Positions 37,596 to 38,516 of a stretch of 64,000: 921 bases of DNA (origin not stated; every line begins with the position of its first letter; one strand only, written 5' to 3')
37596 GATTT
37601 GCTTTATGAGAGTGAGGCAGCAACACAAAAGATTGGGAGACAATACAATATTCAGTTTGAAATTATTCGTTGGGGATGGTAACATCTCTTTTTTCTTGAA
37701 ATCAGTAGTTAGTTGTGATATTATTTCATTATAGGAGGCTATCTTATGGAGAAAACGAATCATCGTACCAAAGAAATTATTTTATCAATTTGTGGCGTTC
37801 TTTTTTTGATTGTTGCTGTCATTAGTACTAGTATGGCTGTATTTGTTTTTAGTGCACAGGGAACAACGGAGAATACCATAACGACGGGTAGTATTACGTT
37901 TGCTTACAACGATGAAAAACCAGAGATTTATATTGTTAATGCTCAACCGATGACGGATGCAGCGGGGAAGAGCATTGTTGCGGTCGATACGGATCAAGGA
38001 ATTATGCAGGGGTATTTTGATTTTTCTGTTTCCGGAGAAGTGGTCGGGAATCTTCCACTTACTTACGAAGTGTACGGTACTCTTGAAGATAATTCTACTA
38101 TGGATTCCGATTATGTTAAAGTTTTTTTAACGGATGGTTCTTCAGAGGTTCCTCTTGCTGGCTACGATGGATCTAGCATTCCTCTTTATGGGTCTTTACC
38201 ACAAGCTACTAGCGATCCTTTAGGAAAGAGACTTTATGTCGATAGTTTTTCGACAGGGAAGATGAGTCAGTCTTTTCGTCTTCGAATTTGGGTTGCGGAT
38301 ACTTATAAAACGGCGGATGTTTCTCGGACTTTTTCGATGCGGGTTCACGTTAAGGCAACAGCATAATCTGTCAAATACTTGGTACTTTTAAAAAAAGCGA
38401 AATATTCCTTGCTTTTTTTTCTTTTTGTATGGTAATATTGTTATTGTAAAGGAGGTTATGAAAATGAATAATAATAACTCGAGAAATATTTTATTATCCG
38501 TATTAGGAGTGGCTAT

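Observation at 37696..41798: TasA/CalY(camelysin)-like plus SipW locus with three divergent paralogs and two unknown membrane proteins, inserted between the yabE-like gene and spoVG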

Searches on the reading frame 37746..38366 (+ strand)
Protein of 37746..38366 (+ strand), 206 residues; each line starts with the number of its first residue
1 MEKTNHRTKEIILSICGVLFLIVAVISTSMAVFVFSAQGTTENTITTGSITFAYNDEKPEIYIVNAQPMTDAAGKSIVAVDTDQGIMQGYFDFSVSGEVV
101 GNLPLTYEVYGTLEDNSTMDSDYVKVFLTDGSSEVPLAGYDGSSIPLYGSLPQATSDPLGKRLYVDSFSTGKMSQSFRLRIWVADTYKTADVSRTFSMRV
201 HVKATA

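Call 3: search_protein_families(library=pfam, proteins=[window:37746-38366:+], max_evalue=1)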
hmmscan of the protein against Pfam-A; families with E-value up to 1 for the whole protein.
window:37746-38366:+ (206 aa): 1 family
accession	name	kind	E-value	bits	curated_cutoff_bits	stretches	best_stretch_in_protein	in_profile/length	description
PF13273.12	DUF4064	-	0.009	16.7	32.1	1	7-59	2-42/102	Protein of unknown function (DUF4064)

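Call 4: search_protein_families(library=ncbifam, proteins=[window:37746-38366:+], max_evalue=1)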
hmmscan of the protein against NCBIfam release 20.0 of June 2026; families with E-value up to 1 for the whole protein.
window:37746-38366:+ (206 aa): 1 family
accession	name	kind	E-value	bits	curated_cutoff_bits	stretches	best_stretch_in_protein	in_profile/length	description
NF053819.1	EF0750_LPXTG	subfamily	0.04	14.4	47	1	18-64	8-52/105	EF2685/EF0750 family sortase-dependent surface protein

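Call 8: find_homologous_proteins(query=window:37746-38366:+, max_evalue=0.001)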
Query window:37746-38366:+ (206 aa): 27 proteins with E <= 0.001 among 220 candidates.
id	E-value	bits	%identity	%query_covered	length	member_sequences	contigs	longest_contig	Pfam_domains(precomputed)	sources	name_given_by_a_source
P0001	4.7e-119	413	91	100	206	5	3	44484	-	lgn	-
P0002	1.7e-99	349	88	88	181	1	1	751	-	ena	-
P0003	2.8e-87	309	71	99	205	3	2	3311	-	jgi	-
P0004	9.8e-75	268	64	96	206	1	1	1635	-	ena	-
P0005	2.3e-71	257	62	98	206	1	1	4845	-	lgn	-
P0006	1.6e-69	251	58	99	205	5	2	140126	-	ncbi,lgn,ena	-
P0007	4.4e-68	247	61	95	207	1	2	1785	-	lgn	-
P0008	3.9e-67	244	58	97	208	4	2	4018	-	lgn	-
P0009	2.2e-66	241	56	100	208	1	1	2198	-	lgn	-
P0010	5.0e-66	240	57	97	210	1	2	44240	-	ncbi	-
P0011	2.4e-59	218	48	99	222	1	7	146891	-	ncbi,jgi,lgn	-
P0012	7.3e-59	217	49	99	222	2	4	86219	-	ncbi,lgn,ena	-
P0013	2.8e-55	205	51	100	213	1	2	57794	-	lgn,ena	-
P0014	4.3e-52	195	47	100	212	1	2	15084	-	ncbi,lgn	ncbi:MAG: hypothetical protein RSE91_00155 [Bacilli bacterium]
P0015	9.3e-41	158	41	87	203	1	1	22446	-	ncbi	-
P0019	4.6e-20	90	32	93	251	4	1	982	-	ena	-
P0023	3.2e-16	78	33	96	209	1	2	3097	-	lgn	-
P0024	1.7e-12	65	32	100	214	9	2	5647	-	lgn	-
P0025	2.4e-12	65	31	98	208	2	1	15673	-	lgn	-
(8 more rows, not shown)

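Call 12: search_solved_structures(query=A1, max_evalue=10, show_alignments=2)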
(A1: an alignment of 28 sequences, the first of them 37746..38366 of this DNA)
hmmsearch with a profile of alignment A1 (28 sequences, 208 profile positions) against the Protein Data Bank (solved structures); distinct sequences matched with E-value up to 10: 2.
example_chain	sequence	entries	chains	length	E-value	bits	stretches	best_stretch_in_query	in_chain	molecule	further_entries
2lk9_A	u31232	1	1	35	0.36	13.7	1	8-41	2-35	Bone marrow stromal antigen 2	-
6wvg_A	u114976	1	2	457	8.7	9.2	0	12-45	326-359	Green fluorescent protein, Leukocyte surface antigen CD53 chimera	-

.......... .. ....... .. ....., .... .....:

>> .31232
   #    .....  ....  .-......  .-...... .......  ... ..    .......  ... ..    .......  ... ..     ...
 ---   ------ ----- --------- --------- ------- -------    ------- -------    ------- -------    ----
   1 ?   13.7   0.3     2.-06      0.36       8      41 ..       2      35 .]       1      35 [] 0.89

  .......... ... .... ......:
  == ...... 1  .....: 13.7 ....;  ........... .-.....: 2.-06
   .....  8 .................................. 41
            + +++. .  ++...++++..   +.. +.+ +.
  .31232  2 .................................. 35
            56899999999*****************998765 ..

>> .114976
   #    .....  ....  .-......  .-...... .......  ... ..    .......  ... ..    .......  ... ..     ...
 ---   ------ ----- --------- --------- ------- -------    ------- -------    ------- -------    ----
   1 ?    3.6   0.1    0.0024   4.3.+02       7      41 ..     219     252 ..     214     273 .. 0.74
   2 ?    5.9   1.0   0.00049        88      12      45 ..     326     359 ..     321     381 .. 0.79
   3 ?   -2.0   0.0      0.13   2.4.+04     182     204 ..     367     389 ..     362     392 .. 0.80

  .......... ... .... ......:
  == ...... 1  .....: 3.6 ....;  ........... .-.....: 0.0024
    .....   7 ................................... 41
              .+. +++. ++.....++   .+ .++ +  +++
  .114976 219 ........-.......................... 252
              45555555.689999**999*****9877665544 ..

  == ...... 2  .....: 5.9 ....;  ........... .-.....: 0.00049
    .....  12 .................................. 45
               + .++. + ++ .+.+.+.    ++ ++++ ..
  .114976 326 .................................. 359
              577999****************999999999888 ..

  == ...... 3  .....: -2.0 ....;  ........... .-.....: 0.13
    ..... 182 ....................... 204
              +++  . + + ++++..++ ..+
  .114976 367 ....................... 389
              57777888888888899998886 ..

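Call 13: find_encoding_contigs(protein=P0006, flank=8000, max_places=3)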
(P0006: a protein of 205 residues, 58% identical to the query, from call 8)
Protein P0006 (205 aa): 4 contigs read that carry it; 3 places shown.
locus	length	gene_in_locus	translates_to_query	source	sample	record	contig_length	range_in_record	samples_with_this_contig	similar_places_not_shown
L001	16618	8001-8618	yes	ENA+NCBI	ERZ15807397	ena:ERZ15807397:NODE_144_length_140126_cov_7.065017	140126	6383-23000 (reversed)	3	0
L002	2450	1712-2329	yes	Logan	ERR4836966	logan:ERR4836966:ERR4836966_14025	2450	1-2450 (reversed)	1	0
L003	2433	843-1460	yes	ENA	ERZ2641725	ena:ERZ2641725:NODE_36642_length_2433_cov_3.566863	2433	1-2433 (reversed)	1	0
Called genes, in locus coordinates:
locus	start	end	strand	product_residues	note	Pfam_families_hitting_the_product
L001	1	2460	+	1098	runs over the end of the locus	PF17757:UvrB_inter, PF02559:CarD_TRCF_RID, PF00270:DEAD, PF04851:ResIII, PF00271:Helicase_C, PF03461:TRCF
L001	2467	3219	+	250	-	-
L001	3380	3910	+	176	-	PF04014:MazE_antitoxin, PF15714:SpoVT_C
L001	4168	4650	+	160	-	PF00692:dUTPase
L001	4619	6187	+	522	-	PF00133:tRNA-synt_1, PF01406:tRNA-synt_1e, PF01921:tRNA-synt_1f (faint), PF09334:tRNA-synt_1g, PF00133:tRNA-synt_1, PF19303:Anticodon_3, PF08264:Anticodon_1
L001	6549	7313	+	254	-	PF01026:TatD_DNase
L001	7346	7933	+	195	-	PF06725:3D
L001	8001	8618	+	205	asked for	-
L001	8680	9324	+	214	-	-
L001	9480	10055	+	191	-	-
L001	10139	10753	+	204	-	-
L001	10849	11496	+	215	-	PF10502:Peptidase_S26 (weak)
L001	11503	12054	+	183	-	-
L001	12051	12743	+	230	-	-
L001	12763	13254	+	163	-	-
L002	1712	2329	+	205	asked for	-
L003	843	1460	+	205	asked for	-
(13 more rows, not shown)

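Call 14: find_encoding_contigs(protein=P0011, flank=8000, max_places=3)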
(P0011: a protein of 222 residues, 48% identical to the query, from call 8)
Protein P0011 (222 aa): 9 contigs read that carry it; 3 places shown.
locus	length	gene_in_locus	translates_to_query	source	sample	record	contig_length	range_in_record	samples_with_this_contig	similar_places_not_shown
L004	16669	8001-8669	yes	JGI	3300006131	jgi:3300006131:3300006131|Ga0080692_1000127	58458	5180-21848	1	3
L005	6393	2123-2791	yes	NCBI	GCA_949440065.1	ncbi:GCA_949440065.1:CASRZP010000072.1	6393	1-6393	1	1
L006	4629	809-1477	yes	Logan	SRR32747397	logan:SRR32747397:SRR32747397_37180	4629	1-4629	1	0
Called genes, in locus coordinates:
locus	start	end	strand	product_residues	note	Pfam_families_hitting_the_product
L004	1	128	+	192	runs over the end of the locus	PF01195:Pept_tRNA_hydro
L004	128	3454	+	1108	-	PF17757:UvrB_inter, PF02559:CarD_TRCF_RID, PF00270:DEAD, PF00271:Helicase_C, PF03461:TRCF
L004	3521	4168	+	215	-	-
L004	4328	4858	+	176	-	PF04014:MazE_antitoxin, PF15714:SpoVT_C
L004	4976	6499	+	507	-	PF00133:tRNA-synt_1, PF01406:tRNA-synt_1e, PF09334:tRNA-synt_1g, PF00133:tRNA-synt_1, PF19303:Anticodon_3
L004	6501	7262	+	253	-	PF01026:TatD_DNase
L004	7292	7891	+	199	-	PF06725:3D (weak)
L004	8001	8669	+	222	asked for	-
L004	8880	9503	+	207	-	-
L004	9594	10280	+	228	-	-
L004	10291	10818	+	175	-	-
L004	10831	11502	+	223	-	-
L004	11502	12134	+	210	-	-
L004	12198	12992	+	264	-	PF00398:RrnaAD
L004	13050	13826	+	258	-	PF05582:Peptidase_U57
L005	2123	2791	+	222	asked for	-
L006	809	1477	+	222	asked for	-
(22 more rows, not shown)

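Call 18: predict_structure(alignment_id=A1)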
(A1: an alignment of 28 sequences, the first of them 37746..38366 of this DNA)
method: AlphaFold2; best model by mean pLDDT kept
length: 206 residues; sequences in the alignment: 28
mean_pLDDT: 63.5   pTM: 0.58
mean pLDDT of the five models: 63.5, 63.0, 62.6, 62.2, 60.4
residues with pLDDT >= 90: 4; 70-90: 94; 50-70: 43; < 50: 65
segments of 3 or more residues with pLDDT < 50: 1-3, 27-88
pLDDT, mean of each block of 10 residues (from residue 1): 56 79 55 28 32 44 46 40 44 65 77 82 82 69 74 89 83 76 73 71 76
secondary structure, 60 per line:
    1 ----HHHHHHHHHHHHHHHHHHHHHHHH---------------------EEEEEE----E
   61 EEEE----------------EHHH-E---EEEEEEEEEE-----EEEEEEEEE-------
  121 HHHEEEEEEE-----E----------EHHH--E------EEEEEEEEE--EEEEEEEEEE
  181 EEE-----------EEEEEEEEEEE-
elements in order: H5-28 E50-55 E60-64 E90-99 E105-113 E124-130 E160-168 E171-183 E195-205

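Call 33: search_protein_representatives(alignment_id=A1)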
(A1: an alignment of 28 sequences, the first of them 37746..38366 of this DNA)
Query: 28 sequences, 208 profile positions. Proteins with E-value up to 0.001 (for the whole library): 5172; up to 1e-10: 2171; up to 1e-30: 417. The best 150 are listed.
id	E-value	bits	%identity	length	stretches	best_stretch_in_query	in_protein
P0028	1.5e-67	243.7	-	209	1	4-206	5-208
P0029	3.9e-63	229.2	-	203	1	6-206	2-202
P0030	3.6e-62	226.1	-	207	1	7-207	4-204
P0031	2.7e-61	223.2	-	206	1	3-206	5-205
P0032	2.9e-60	219.9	-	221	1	3-205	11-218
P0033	4.4e-60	219.3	-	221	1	3-207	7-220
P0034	2.1e-59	217.1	-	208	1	5-206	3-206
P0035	2.1e-58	213.8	-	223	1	3-207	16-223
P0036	2.9e-58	213.3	-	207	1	2-207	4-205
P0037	6.8e-58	212.1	-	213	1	1-207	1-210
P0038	1.6e-57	211.0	-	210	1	1-207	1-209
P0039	1.8e-57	210.8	-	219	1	3-206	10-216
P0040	8.2e-57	208.6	-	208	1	4-207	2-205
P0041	1.6e-56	207.7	-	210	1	4-207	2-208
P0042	2.5e-55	203.7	-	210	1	4-207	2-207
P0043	6.8e-55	202.3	-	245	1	3-207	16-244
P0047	6.9e-54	199.0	-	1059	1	4-206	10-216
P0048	1.0e-53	198.5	-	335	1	1-207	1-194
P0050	1.4e-53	198.0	-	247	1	3-206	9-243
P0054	6.4e-53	195.9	-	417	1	5-206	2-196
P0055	8.6e-53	195.5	-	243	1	3-207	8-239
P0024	1.6e-52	194.5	-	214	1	4-207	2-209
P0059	6.3e-52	192.6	-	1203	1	1-206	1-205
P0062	8.1e-52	192.3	-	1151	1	5-207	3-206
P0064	1.8e-51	191.2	-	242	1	3-207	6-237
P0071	8.6e-51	188.9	-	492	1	7-206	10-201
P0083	1.5e-49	184.8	-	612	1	4-206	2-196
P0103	6.0e-47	176.4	-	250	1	1-207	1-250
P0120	5.5e-45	170.0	-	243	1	4-206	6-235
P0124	6.3e-45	169.8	-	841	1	4-207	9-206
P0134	1.8e-44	168.3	-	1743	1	7-206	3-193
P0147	8.5e-44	166.1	-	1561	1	6-206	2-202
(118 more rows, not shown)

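Call 34: search_protein_families(library=pfam, proteins=[P0047, P0059, P0062, P0134, P0147, P0124, P0083, P0071, P0054, P0048], max_evalue=0.01)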
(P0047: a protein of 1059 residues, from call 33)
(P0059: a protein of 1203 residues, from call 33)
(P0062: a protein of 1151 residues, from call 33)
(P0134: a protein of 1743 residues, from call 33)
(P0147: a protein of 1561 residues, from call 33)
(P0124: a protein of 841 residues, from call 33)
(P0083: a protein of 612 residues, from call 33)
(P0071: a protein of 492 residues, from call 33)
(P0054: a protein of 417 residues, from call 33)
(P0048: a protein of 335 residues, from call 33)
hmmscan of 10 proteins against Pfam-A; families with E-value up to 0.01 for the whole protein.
P0047 (1059 aa): 0 families

P0059 (1203 aa): 0 families

P0062 (1151 aa): 0 families

P0134 (1743 aa): 1 family
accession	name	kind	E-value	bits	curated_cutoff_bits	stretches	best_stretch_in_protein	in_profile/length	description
PF09479.16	Flg_new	-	7.1e-26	90.6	27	4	689-756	1-64/65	Listeria-Bacteroides repeat domain (List_Bact_rpt)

P0147 (1561 aa): 0 families

P0124 (841 aa): 1 family
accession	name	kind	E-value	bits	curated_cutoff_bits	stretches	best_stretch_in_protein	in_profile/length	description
PF02368.24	Big_2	-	1.2e-43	147.4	22.8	4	602-673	3-70/79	Bacterial Ig-like domain (group 2)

P0083 (612 aa): 0 families

P0071 (492 aa): 1 family
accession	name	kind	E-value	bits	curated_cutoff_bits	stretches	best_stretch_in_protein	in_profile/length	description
PF02018.23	CBM_4_9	-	0.0031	18.3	25.9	1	309-428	2-119/136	Carbohydrate binding domain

P0054 (417 aa): 1 family
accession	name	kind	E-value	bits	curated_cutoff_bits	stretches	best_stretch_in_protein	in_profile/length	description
PF13786.12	DUF4179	-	0.0009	20.1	30.1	0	297-335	52-85/94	Domain of unknown function (DUF4179)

P0048 (335 aa): 1 family
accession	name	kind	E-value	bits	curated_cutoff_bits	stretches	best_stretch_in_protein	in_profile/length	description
PF13306.12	LRR_5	-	4.8e-17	62.5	27.7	1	242-321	2-78/127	BspA type Leucine rich repeat region (6 copies)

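Call 36: find_homologous_proteins(query=A2, max_evalue=0.00001)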
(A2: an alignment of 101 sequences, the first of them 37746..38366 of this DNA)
Query A2 (101 sequences) (206 aa, profile of the alignment): 408 proteins with E <= 0.00001 among 6978 candidates; the best 120 are listed.
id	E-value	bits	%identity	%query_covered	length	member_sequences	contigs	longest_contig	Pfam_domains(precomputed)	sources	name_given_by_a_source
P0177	1.9e-74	268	36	100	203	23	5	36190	-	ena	-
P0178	1.3e-73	265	33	98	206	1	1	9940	-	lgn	-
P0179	1.9e-73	265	35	100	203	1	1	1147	-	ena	-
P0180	3.0e-73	264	34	98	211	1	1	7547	-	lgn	-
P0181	3.2e-73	264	33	98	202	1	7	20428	-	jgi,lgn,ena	-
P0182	1.2e-72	262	38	98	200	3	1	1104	-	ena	-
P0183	1.6e-72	262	38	98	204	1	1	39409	-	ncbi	-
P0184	3.1e-72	261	39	96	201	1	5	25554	-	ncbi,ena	-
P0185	5.7e-72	260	32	96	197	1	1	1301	-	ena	-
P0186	1.8e-71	258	34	94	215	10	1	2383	-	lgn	-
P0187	3.6e-71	257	38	97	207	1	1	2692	-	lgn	-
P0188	4.2e-71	257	31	96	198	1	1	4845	-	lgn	-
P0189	8.1e-71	256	37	96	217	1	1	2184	-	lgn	-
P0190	9.6e-71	256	33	97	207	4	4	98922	-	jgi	jgi:hypothetical protein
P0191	3.3e-70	254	34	100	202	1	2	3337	-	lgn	-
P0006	7.1e-65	237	58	99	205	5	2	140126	-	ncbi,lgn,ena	-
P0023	1.0e-64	236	33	96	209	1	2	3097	-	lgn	-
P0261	1.0e-62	230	36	100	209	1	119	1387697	-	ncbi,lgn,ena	-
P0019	1.5e-62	229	32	93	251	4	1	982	-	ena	-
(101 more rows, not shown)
